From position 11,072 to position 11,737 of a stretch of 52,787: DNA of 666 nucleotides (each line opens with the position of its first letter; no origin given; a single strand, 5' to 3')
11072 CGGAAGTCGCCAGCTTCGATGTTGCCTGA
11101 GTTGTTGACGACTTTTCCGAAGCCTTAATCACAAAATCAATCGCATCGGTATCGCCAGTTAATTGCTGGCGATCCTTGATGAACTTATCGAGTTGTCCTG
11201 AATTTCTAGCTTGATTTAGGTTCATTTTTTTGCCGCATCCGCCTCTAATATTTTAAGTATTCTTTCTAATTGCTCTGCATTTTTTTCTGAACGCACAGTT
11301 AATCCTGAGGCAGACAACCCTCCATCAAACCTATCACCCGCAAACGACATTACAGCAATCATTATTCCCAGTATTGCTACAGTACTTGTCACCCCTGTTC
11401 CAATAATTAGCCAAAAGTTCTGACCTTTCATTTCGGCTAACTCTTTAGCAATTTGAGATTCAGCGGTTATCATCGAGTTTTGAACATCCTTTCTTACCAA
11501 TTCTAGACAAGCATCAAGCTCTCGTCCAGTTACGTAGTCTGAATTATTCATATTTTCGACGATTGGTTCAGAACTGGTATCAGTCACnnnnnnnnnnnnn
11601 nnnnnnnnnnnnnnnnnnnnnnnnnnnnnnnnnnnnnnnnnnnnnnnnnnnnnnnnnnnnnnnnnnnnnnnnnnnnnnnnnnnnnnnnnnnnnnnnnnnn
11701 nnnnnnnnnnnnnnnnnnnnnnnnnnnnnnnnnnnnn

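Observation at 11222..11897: Two-gene passenger cassette inside the IS: Zn-ribbon protein plus single-TM coiled-coil protein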

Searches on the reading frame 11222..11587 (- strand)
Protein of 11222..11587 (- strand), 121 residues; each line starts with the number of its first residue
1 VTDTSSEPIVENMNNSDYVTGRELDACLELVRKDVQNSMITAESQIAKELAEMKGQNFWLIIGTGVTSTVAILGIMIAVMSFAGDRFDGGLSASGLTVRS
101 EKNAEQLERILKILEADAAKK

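Call 4: search_protein_families(library=pfam, proteins=[window:11222-11587:-], max_evalue=1)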
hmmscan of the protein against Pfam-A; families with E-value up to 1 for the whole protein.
window:11222-11587:- (121 aa): 2 families
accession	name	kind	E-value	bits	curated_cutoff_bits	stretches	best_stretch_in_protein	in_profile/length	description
PF06506.16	PrpR_N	-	0.084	12.9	29.1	1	23-71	85-133/167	Propionate catabolism activator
PF06472.20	ABC_membrane_2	-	0.2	11.4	24.4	1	26-72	21-67/269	ABC transporter transmembrane region 2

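Call 5: search_protein_families(library=padloc, proteins=[window:11222-11587:-], max_evalue=1)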
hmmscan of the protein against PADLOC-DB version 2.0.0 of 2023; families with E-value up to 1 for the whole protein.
window:11222-11587:- (121 aa): 1 family
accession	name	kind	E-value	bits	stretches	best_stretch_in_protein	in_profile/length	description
PDLC00838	E1-E2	-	0.016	11.4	1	36-79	235-278/736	E1-E2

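Call 8: find_homologous_proteins(query=window:11222-11587:-, max_evalue=0.01)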
Query window:11222-11587:- (121 aa): 2 proteins with E <= 0.01 among 11 candidates.
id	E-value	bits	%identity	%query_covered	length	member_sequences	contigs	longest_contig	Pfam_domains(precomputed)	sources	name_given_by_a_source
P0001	2.5e-69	248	100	100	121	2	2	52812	-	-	-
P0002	1.6e-3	36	47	45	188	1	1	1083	-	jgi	jgi:hypothetical protein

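Call 10: find_encoding_contigs(protein=P0001, flank=10000, max_places=10)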
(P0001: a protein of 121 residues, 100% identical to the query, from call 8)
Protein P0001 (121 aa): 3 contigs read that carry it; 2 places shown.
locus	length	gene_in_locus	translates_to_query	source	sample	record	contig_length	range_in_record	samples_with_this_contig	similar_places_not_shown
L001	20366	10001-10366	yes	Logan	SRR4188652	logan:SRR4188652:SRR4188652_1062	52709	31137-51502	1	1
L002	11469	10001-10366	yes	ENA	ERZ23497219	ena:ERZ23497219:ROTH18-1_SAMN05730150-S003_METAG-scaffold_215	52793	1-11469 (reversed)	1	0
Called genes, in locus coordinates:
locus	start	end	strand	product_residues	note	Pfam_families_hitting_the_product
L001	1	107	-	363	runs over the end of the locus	-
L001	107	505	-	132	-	-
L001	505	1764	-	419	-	PF01343:Peptidase_S49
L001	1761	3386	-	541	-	PF05136:Phage_portal_2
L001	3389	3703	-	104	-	-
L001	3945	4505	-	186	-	-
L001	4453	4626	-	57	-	-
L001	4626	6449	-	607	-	PF05876:GpA_ATPase, PF20454:GpA_nuclease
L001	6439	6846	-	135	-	-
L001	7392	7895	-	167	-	-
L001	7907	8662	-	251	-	-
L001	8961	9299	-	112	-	-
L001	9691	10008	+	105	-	-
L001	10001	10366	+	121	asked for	-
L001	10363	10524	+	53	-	-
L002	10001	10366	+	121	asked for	-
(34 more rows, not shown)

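Call 25: find_encoding_contigs(protein=P0002, flank=5000)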
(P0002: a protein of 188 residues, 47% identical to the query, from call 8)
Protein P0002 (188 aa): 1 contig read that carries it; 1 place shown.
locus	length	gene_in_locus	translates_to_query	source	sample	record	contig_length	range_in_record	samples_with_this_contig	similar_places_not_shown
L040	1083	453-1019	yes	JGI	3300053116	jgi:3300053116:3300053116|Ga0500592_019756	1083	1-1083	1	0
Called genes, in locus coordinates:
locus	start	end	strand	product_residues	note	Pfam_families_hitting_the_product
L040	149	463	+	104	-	-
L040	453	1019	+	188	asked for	-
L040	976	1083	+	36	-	?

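Call 31: find_homologous_proteins(query=A2, max_evalue=0.01)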
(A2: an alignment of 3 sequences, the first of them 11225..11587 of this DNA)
Query A2 (3 sequences) (121 aa, profile of the alignment): 152 proteins with E <= 0.01 among 8000 candidates; the best 120 are listed.
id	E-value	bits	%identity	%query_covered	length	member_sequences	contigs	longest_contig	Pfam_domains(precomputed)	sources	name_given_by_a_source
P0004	2.2e-64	234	38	52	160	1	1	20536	-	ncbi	-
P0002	4.5e-51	190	47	45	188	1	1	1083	-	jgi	jgi:hypothetical protein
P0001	7.7e-41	157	100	100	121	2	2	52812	-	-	-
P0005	1.6e-36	143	45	43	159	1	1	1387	-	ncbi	-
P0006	9.8e-32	128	39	51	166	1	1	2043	-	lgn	-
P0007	6.0e-31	125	30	83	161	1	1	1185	-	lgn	-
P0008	2.6e-29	120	33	65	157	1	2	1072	-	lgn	-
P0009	8.6e-28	115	32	56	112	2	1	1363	-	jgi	jgi:hypothetical protein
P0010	8.7e-28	115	34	49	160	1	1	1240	-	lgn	-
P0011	1.1e-27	115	33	83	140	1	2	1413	-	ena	-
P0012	2.3e-26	110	30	48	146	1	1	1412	-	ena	-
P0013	4.7e-26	109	28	71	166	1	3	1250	-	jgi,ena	jgi:hypothetical protein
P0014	3.6e-25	107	37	83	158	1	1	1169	-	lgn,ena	-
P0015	1.8e-24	104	35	82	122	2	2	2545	-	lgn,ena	-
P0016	5.7e-24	103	30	78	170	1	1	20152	-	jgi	jgi:hypothetical protein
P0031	5.6e-21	93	38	44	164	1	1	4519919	-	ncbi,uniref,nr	ncbi:hypothetical protein ROLI_026570 [Roseobacter fucihabitans]|uniref:Uncharacterized protein n=1 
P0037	2.4e-20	91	36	83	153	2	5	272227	-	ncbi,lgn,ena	-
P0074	3.3e-16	77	37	29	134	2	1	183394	-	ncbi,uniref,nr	ncbi:hypothetical protein [Paracoccus pantotrophus]|uniref:hypothetical protein n=1 Tax=Paracoccus p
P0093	8.0e-15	73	52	100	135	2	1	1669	-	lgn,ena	-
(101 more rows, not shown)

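Call 32: find_encoding_contigs(protein=P0031, flank=4000, max_places=3)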
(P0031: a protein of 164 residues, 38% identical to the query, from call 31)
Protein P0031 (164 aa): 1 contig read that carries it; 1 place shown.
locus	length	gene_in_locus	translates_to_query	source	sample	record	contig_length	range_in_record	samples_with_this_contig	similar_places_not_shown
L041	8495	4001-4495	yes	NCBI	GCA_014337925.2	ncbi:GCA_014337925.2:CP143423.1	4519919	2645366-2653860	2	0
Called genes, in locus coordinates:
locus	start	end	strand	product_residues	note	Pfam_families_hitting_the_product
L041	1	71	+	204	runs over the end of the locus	PF01323:DSBA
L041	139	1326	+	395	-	PF01266:DAO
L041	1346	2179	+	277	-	PF01073:3Beta_HSD, PF01370:Epimerase, PF13460:NAD_binding_10 (weak), PF16363:GDP_Man_Dehyd (weak)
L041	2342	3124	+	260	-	PF05013:FGase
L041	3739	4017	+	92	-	-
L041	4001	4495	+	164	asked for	-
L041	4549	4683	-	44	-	-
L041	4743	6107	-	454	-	PF01554:MatE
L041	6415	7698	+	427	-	PF03403:PAF-AH_p_II, PF12740:PETase, PF12146:Hydrolase_4 (faint)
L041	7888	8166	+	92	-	PF01527:HTH_Tnp_1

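Call 33: find_encoding_contigs(protein=P0037, flank=4000, max_places=3)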
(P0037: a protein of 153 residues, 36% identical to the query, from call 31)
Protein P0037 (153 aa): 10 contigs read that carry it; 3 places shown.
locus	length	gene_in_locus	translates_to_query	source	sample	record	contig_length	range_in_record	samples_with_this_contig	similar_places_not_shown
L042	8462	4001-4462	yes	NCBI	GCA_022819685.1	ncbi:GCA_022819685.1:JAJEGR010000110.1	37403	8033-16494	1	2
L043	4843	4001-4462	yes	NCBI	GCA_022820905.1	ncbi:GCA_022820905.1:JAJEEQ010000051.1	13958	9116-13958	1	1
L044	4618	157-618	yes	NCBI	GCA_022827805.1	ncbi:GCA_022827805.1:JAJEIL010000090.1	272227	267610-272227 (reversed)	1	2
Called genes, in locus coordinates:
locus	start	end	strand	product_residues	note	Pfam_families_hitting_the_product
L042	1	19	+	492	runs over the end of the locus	PF00171:Aldedh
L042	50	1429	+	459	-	PF01262:AlaDh_PNT_C (faint), PF07992:Pyr_redox_2, PF13738:Pyr_redox_3, PF00070:Pyr_redox, PF02852:Pyr_redox_dim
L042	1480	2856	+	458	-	PF01474:DAHP_synth_2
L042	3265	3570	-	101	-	-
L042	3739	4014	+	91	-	-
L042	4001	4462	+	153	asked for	-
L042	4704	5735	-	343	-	-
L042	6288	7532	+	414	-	PF25919:BSH_CusB (faint), PF25917:BSH_RND, PF25973:BSH_CzcB (faint), PF25954:Beta-barrel_RND_2, PF25990:Beta-barrel_YknX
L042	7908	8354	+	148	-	PF01243:PNPOx_N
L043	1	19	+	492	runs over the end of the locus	PF00171:Aldedh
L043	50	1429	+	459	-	PF01262:AlaDh_PNT_C (faint), PF07992:Pyr_redox_2, PF13738:Pyr_redox_3, PF00070:Pyr_redox, PF02852:Pyr_redox_dim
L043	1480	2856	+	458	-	PF01474:DAHP_synth_2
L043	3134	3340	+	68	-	-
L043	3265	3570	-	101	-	-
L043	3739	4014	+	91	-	-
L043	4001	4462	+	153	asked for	-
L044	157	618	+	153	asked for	-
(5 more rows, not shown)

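Call 34: find_encoding_contigs(protein=P0074, flank=4000, max_places=3)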
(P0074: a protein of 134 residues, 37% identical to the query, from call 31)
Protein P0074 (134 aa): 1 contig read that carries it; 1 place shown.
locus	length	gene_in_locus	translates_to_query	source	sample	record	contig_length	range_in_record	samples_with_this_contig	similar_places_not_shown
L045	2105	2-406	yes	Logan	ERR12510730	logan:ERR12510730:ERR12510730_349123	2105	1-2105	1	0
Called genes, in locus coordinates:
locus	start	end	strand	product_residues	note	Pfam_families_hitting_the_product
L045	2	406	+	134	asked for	?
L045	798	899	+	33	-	-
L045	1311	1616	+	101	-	-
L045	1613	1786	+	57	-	-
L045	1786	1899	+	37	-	-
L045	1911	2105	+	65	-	?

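Call 38: find_encoding_contigs(protein=P0093, flank=3000, max_places=4)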
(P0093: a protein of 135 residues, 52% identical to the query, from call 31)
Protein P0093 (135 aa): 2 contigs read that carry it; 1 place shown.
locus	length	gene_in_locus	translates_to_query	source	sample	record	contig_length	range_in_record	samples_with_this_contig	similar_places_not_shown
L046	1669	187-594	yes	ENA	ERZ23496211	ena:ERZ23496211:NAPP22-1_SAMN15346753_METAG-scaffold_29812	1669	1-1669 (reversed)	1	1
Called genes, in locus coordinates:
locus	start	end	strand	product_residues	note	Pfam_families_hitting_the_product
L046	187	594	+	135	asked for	-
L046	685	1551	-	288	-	PF12760:Zn_ribbon_IS1595, PF12762:DDE_Tnp_IS1595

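Call 39: find_related_loci(query=A3, collection=viral_contigs, flank=4000)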
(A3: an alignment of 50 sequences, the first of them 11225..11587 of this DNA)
Query A3 (121 aa) in viral_contigs; peptide patterns used: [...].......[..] (x = any residue, [..] = any of these).
44 stretches matched a pattern; 6 encode a relative of the query (tblastn E <= 1e-3); 6 distinct loci.
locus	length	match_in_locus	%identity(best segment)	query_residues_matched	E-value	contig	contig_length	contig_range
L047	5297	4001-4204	39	51-115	7e-10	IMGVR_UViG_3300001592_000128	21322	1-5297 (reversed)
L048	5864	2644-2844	39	58-116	9e-9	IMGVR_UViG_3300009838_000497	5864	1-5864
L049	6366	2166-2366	39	58-116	9e-9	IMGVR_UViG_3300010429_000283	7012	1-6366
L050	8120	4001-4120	43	82-113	5e-6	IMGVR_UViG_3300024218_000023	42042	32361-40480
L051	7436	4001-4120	40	82-113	3e-5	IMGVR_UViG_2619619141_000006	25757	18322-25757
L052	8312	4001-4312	30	6-109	1e-4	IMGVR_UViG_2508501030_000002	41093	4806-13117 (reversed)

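Call 51: find_related_loci(query=A3, collection=metagenome_contigs, flank=3500)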
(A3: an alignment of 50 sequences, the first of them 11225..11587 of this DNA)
Query A3 (121 aa) in metagenome_contigs; peptide patterns used: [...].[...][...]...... (x = any residue, [..] = any of these).
600 stretches matched a pattern (row limit reached: there are more); 15 encode a relative of the query (tblastn E <= 1e-3); 15 distinct loci.
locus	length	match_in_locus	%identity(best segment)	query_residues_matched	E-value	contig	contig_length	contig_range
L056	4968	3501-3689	32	58-120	1e-9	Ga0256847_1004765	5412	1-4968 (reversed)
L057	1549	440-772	30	17-118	9e-9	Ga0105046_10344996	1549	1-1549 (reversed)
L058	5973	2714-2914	39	58-116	1e-8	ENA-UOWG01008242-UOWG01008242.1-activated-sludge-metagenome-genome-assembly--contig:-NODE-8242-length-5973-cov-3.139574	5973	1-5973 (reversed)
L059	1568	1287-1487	39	58-116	9e-9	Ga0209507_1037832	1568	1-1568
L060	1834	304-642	28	14-115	1e-8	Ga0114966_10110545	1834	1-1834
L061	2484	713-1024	30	24-118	1e-8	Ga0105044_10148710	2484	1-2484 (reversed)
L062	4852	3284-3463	37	64-118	2e-8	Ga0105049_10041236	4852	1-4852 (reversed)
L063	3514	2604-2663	80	73-92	3e-8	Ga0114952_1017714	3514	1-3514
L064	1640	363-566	31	43-109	7e-8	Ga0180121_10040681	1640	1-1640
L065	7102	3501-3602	46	56-96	2e-7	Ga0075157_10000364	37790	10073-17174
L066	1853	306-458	34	44-97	3e-7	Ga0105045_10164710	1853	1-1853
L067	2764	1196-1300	54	67-94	6e-7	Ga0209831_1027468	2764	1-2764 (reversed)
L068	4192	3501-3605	54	67-94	6e-7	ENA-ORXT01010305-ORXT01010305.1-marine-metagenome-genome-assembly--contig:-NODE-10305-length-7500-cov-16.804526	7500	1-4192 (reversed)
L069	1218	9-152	42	73-112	2e-6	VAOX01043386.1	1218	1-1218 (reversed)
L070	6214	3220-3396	35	43-109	6e-6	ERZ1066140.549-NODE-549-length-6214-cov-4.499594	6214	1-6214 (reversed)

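Call 67: search_solved_structures(query=A3, max_evalue=1)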
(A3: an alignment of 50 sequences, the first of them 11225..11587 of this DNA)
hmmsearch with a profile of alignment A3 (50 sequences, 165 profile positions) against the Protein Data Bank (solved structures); distinct sequences matched with E-value up to 1: 81 (the best 60 are shown).
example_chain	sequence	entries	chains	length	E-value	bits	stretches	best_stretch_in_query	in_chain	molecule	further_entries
2wrg_I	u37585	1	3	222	0.03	17.5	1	31-85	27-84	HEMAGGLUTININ HA2 CHAIN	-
2wrh_I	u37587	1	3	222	0.037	17.2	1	31-85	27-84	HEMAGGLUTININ HA2 CHAIN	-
7o9v_A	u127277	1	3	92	0.047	16.8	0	38-83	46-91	General control transcription factor GCN4,hypothetical protein OMM_04225 residues 244-274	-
1ruz_I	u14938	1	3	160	0.049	16.8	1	31-85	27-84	hemagglutinin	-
9ja5_A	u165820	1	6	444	0.055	16.6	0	21-84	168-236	Meiotically up-regulated gene 135 protein,SWR1 complex bromodomain subunit bdf1,Immunoglob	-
4jug_B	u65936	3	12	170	0.058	16.5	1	31-85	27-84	Hemagglutinin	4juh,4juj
6hjq_B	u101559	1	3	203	0.058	16.5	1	31-85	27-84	Hemagglutinin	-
6h9l_A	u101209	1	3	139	0.059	16.5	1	8-67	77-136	Uncharacterized protein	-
4gxu_B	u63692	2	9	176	0.062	16.4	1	31-85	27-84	Hemagglutinin HA2 chain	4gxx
3gbn_B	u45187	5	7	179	0.065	16.4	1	31-85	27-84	Hemagglutinin | Hemagglutinin, HA2 Subunit | Hemagglutinin HA2 chain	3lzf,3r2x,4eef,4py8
6hjr_B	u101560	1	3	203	0.067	16.3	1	31-85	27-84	Hemagglutinin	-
1rd8_B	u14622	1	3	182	0.068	16.3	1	31-85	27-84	hemagglutinin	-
5vmc_B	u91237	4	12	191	0.075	16.2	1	31-85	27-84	Hemagglutinin HA2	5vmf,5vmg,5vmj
1ruy_I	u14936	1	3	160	0.078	16.1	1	31-85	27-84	hemagglutinin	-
6hjn_B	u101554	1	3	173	0.085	16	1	31-85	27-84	Hemagglutinin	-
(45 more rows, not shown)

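Call 76: predict_structure(alignment_id=A3)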
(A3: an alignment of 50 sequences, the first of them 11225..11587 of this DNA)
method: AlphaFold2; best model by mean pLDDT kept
length: 121 residues; sequences in the alignment: 50
mean_pLDDT: 79.0   pTM: 0.34
mean pLDDT of the five models: 79.0, 74.1, 71.5, 67.8, 64.9
residues with pLDDT >= 90: 36; 70-90: 48; 50-70: 37; < 50: 0
segments of 3 or more residues with pLDDT < 50: none
pLDDT, mean of each block of 10 residues (from residue 1): 61 62 89 92 83 72 82 93 77 63 81 93 76
secondary structure, 60 per line:
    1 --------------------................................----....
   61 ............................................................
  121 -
elements in order: H21-52 H57-120

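Call 83: fold_search(model_id=the predicted structure, library=viral)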
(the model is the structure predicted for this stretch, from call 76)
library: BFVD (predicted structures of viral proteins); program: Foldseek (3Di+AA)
matches with E <= 10: 15; with E <= 0.001: 0
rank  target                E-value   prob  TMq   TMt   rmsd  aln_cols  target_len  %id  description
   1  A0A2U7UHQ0            4.6e+00  0.06  0.30  0.26  19.6       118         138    9  Uncharacterized protein [Pandoravirus macleodensis]
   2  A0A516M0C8            4.9e+00  0.07  0.25  0.36  11.1        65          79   20  (no name in the UniProt tables at hand)
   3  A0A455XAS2            4.9e+00  0.07  0.36  0.11  14.9       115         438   15  Uncharacterized protein [Pseudomonas phage R12]
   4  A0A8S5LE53            4.9e+00  0.05  0.19  0.15  16.6        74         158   15  Uncharacterized protein [Siphoviridae sp. ctj495]
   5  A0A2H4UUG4            5.4e+00  0.06  0.24  0.16  12.3        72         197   11  Uncharacterized protein [Bodo saltans virus]
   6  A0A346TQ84            5.4e+00  0.05  0.25  0.23  15.2        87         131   11  ORF131 [Spodoptera eridania nucleopolyhedrovirus]
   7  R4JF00                6.3e+00  0.06  0.22  0.32  10.9        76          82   14  Uncharacterized protein [Mycobacterium phage HINdeR]
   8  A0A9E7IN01            6.8e+00  0.04  0.23  0.31  14.2        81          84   21  (no name in the UniProt tables at hand)
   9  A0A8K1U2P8            6.8e+00  0.04  0.27  0.21  11.1        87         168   13  Uncharacterized protein [Riboviria sp.]
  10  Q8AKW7                8.1e+00  0.03  0.28  0.16  21.3       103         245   21  Envelope glycoprotein gp160 (Fragment) [Simian immunodeficiency virus]
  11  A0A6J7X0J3            8.1e+00  0.03  0.20  0.16  10.6        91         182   18  Uncharacterized protein [uncultured Caudovirales phage]
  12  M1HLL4                8.7e+00  0.04  0.30  0.28  11.6        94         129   12  Uncharacterized protein [Paramecium bursaria Chlorella virus CVA-1]
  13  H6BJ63                8.7e+00  0.03  0.22  0.19  13.3        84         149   13  (no name in the UniProt tables at hand)
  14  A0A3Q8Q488            9.5e+00  0.03  0.26  0.28  11.5        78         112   14  Uncharacterized protein [Sulfolobus polyhedral virus 2]
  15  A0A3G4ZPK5            9.5e+00  0.02  0.24  0.17  16.9        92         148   21  Uncharacterized protein [Barrevirus sp.]

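Call 86: search_dna_similar(query=P0074, collection=plasmids, mode=protein, max_evalue=0.1, max_rows=25)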
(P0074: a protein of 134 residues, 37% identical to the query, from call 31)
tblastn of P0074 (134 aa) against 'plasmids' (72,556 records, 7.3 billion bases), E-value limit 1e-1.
No match.

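Call 87: search_dna_similar(query=P0074, collection=phages, mode=protein, max_evalue=0.1, max_rows=25)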
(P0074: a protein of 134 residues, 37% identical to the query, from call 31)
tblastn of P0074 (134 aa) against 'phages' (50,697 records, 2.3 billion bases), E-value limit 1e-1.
No match.

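Call 96: search_protein_families(library=ncbifam, proteins=[window:11225-11587:-, P0031, P0074], max_evalue=0.01)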
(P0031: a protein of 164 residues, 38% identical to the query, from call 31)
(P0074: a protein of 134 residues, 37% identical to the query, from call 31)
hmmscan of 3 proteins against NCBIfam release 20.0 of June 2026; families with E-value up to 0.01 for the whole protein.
window:11225-11587:- (121 aa): 0 families

P0031 (164 aa): 0 families

P0074 (134 aa): 0 families
